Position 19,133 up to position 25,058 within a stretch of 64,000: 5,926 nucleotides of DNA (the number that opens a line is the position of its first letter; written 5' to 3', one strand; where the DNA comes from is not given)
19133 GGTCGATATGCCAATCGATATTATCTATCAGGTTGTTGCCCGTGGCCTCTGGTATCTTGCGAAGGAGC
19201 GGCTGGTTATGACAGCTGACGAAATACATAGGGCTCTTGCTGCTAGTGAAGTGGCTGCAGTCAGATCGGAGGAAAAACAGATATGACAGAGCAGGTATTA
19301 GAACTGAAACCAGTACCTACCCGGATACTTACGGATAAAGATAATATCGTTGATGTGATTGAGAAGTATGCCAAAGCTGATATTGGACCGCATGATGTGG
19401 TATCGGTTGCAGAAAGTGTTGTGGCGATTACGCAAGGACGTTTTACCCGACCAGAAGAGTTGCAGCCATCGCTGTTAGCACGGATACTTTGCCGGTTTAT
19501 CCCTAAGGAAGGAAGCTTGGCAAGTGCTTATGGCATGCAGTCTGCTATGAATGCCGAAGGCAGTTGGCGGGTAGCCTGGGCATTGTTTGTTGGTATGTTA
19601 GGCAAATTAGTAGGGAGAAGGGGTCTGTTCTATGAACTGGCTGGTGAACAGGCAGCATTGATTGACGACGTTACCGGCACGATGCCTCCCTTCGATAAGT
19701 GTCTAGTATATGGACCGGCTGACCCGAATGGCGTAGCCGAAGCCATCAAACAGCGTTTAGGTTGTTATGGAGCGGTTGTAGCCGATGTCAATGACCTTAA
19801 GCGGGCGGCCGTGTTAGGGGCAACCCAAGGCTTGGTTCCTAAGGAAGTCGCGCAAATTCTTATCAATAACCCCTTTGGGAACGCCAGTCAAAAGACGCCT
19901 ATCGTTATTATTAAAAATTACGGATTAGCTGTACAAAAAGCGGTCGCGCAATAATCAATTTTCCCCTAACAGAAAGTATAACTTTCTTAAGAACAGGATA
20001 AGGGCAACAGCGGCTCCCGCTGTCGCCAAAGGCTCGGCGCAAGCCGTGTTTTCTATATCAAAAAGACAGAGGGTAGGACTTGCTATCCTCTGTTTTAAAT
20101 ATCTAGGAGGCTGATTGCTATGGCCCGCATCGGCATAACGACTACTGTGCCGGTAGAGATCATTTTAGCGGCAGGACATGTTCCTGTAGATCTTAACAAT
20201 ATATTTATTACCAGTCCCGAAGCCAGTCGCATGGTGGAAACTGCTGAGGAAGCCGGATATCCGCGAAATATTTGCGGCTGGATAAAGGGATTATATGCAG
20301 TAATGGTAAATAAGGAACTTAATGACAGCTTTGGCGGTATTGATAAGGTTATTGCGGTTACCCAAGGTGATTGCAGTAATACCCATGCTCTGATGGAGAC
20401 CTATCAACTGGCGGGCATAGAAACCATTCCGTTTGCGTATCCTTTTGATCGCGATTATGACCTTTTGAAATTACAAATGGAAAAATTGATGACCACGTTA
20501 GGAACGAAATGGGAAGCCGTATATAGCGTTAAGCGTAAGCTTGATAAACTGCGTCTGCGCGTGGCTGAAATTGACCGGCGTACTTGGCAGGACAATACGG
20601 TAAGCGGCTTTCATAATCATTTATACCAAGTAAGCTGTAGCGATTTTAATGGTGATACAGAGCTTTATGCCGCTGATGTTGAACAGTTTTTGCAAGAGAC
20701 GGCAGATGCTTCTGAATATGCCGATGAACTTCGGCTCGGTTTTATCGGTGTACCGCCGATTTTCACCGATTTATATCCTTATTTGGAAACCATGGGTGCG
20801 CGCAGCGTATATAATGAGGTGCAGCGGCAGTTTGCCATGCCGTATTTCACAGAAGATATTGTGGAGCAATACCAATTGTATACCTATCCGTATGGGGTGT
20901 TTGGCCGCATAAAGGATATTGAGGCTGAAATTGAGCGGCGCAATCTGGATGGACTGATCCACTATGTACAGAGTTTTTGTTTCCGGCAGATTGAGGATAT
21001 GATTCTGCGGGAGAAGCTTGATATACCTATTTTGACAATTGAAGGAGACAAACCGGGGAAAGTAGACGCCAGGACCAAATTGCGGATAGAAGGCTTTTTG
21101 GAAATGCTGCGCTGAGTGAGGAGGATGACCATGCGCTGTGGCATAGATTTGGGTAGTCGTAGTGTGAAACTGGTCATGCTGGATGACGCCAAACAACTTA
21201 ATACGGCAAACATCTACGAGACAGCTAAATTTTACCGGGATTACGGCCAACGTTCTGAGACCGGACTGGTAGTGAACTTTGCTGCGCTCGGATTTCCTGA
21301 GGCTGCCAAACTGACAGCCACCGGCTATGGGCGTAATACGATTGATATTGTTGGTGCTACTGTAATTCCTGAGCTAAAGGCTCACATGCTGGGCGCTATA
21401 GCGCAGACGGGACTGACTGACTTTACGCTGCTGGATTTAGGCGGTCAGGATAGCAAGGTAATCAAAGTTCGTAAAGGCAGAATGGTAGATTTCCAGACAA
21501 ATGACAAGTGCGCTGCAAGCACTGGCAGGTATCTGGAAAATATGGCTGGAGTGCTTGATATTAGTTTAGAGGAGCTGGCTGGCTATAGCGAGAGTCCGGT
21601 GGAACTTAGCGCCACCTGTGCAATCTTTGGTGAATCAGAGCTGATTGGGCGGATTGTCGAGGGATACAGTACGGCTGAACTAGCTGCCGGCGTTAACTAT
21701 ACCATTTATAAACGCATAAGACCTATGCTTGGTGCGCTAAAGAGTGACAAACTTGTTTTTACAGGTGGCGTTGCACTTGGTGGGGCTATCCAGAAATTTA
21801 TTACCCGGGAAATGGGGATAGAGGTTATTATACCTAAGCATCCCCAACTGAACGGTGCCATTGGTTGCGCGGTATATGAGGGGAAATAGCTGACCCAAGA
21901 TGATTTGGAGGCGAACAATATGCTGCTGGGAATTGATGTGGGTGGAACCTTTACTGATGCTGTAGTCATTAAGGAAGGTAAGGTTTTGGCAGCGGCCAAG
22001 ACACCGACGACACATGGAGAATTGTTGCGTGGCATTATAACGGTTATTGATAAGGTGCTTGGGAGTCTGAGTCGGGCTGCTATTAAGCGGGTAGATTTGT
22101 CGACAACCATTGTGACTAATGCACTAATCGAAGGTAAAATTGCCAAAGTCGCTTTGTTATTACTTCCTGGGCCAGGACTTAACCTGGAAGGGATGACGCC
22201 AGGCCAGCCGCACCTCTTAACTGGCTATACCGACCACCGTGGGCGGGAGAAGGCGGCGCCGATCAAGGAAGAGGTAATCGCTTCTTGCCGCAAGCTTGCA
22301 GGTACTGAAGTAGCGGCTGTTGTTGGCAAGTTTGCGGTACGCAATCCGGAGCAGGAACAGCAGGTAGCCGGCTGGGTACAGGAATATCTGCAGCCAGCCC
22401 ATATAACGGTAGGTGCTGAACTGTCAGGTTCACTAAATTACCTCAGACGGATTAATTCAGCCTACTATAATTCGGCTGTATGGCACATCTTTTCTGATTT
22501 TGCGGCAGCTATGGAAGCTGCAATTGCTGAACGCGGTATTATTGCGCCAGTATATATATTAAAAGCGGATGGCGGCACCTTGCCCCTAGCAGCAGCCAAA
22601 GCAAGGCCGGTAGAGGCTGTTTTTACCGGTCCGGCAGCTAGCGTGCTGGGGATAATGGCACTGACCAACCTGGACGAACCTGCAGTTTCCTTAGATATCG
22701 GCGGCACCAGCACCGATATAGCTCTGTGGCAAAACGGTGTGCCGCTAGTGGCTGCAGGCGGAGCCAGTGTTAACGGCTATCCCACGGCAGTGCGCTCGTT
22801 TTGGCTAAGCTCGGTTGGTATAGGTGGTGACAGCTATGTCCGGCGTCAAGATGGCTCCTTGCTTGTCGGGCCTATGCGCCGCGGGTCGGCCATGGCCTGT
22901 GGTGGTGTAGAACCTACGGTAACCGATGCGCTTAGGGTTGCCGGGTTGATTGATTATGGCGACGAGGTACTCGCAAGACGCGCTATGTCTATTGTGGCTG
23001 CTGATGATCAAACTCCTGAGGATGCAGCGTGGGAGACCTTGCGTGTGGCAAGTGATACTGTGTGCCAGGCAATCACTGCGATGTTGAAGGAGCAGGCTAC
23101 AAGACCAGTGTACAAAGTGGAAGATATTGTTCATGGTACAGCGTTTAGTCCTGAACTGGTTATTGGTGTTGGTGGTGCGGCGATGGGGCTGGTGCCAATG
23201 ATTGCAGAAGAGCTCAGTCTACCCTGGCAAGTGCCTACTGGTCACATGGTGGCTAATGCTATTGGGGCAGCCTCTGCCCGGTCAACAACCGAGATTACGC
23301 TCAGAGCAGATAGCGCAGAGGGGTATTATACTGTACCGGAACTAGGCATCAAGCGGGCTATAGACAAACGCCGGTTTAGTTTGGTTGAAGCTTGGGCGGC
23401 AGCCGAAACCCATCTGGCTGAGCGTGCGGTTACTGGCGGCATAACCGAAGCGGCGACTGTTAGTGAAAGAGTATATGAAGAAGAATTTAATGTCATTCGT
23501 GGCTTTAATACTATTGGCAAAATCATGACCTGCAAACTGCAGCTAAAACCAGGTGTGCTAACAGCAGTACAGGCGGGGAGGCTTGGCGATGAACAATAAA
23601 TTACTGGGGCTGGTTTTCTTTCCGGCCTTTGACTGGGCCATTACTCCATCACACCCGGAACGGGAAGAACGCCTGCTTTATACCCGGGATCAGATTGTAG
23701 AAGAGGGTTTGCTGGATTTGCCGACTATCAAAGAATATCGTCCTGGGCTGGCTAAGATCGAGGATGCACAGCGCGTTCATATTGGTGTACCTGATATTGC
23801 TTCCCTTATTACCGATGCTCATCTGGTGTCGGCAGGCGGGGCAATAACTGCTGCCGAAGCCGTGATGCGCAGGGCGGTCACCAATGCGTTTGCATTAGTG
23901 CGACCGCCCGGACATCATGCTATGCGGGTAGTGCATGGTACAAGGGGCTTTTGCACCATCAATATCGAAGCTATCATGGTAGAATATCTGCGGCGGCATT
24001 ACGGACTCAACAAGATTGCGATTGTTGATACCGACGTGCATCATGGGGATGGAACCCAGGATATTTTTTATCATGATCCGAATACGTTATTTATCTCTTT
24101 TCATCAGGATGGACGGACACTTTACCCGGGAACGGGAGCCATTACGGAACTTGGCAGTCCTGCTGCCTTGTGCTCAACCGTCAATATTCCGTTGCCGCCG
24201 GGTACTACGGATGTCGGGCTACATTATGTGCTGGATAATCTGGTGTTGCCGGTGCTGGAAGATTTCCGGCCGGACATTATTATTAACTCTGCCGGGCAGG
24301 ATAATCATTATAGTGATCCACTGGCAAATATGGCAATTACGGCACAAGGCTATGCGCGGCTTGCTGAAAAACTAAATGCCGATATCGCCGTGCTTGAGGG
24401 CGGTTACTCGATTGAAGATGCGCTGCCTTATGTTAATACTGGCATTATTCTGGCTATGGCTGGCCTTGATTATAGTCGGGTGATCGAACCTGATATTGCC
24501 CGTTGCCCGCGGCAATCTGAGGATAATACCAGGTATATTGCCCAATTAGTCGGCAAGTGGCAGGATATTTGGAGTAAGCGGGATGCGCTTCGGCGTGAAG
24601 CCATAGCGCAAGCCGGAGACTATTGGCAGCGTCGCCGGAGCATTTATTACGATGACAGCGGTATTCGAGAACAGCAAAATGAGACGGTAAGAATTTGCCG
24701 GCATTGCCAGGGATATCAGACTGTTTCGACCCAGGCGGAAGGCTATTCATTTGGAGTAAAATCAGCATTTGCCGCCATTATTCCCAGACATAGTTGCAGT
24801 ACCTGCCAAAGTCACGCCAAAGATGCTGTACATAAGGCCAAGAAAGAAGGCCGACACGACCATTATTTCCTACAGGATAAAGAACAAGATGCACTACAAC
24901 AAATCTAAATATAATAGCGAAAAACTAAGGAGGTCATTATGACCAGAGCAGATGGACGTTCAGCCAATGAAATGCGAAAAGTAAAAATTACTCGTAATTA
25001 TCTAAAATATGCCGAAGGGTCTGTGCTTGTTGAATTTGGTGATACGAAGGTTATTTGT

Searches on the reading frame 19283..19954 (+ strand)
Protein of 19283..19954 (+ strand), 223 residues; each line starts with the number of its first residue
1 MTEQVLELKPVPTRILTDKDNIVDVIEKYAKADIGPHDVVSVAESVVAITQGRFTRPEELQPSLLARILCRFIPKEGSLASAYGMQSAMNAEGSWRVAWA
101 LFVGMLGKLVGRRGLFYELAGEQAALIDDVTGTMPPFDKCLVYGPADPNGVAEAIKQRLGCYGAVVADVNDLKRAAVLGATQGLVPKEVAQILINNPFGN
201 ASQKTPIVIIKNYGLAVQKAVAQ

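Call 73: search_protein_families(library=pfam, proteins=[window:19283-19954:+], max_evalue=0.00001)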
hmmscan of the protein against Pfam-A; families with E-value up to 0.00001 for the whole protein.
window:19283-19954:+ (223 aa): 1 family
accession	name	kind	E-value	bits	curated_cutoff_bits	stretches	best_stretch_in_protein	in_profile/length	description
PF01996.21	F420_ligase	-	9.8e-09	35.5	25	1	12-67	3-61/218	F420-0:Gamma-glutamyl ligase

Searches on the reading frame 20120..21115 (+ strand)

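Call 73: search_protein_families(library=pfam, proteins=[window:20120-21115:+], max_evalue=0.00001)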
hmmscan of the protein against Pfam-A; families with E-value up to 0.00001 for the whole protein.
window:20120-21115:+ (331 aa): 1 family
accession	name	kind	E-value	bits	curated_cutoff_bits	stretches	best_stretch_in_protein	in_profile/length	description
PF06050.19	HGD-D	-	1.5e-35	123.8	28.4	1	8-330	2-342/342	2-hydroxyglutaryl-CoA dehydratase, D-component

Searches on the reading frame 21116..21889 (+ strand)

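Call 73: search_protein_families(library=pfam, proteins=[window:21116-21889:+], max_evalue=0.00001)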
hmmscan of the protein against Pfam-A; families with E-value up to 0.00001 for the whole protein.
window:21116-21889:+ (257 aa): 1 family
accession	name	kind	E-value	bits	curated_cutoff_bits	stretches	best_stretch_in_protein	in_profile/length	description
PF01869.26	BcrAD_BadFG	-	5.2e-34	118.4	31.5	1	9-254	2-270/271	BadF/BadG/BcrA/BcrD ATPase family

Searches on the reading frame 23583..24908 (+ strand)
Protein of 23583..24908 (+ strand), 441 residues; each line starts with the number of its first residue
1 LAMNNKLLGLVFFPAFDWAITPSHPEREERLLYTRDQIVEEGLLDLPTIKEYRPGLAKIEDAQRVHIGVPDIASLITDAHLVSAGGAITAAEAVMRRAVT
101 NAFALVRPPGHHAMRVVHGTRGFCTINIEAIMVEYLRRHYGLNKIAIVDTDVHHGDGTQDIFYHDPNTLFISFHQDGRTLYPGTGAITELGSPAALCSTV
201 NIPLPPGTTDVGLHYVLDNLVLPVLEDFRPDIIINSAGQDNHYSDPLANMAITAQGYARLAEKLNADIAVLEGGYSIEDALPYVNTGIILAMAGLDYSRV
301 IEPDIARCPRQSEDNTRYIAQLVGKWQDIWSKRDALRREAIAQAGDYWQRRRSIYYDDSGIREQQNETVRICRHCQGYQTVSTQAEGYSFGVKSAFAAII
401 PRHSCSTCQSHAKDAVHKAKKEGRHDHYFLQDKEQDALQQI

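Call 73: search_protein_families(library=pfam, proteins=[window:23583-24908:+], max_evalue=0.00001)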
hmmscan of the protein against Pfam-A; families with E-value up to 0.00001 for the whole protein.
window:23583-24908:+ (441 aa): 1 family
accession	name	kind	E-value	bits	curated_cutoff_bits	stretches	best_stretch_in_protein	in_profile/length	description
PF00850.24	Hist_deacetyl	-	4.4e-67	226.9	27.9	1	77-279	78-286/298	Histone deacetylase domain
